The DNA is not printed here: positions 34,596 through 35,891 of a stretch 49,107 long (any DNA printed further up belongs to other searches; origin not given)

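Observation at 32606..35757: Orphan VirD4/TraG-type coupling ATPase translationally coupled to a pentapeptide-repeat protein with a basic C-terminal tail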

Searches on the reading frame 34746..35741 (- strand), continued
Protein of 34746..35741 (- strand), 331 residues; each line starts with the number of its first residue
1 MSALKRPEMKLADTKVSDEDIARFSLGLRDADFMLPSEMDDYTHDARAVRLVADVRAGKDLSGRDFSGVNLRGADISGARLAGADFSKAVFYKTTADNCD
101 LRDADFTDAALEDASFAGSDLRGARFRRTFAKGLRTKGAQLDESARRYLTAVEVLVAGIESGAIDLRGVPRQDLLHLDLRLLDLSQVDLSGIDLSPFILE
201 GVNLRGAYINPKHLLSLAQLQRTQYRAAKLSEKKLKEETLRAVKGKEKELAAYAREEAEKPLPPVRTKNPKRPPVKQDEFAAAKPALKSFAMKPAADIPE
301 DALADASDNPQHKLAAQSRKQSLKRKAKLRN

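Call 76: search_dna_similar(query=window:34746-35741:-, collection=plasmids, mode=protein, max_evalue=0.000001, max_rows=10)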
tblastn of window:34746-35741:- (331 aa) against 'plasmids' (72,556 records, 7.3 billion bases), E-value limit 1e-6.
Records with a match: 8; places in all: 8; records where one place covers at least 80% of the query: 0.
Best place of each record, by identity: <60% 8.
By first word of the organism name: Trichormus 2; Ralstonia 2; Calothrix 1; Nostoc 1; Kovacikia 1; Paracoccus 1.
By predicted mobility (MOB-suite, as given by PLSDB): non-mobilizable 7; mobilizable 1.
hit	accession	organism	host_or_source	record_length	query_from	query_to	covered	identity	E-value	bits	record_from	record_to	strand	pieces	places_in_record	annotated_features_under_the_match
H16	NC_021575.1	Trichormus variabilis ATCC 29413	-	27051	58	215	48%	38.0%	4e-9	65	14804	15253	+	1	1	pentapeptide repeat-containing protein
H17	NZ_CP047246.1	Trichormus variabilis 0441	cell culture,thermal spring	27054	58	215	48%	38.0%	4e-9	65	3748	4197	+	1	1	pentapeptide repeat-containing protein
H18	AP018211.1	Calothrix brevissima NIES-22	-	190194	64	228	50%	35.5%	3e-7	60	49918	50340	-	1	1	pentapeptide repeat protein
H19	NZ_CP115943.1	Ralstonia syzygii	Musa sp.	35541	58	214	47%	33.5%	9e-8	61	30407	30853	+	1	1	pentapeptide repeat-containing protein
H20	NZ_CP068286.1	Ralstonia syzygii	Musa balbisiana cultivar Kepok,banana ...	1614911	58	214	47%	33.5%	9e-8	61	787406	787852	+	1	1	record has no annotation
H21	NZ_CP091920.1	Nostoc sp. UHCC 0870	cell culture,Brackish water, ...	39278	64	168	32%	36.0%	9e-7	58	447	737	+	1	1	pentapeptide repeat-containing protein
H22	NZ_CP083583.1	Kovacikia minuta CCNUW1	cell culture,fresh water lake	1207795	58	147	27%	37.8%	5e-7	59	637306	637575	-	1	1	record has no annotation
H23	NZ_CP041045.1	Paracoccus sp. AK26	pure culture,Hexachlorocyclohexane ...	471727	58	141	25%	39.3%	5e-7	59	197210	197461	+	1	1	pentapeptide repeat-containing protein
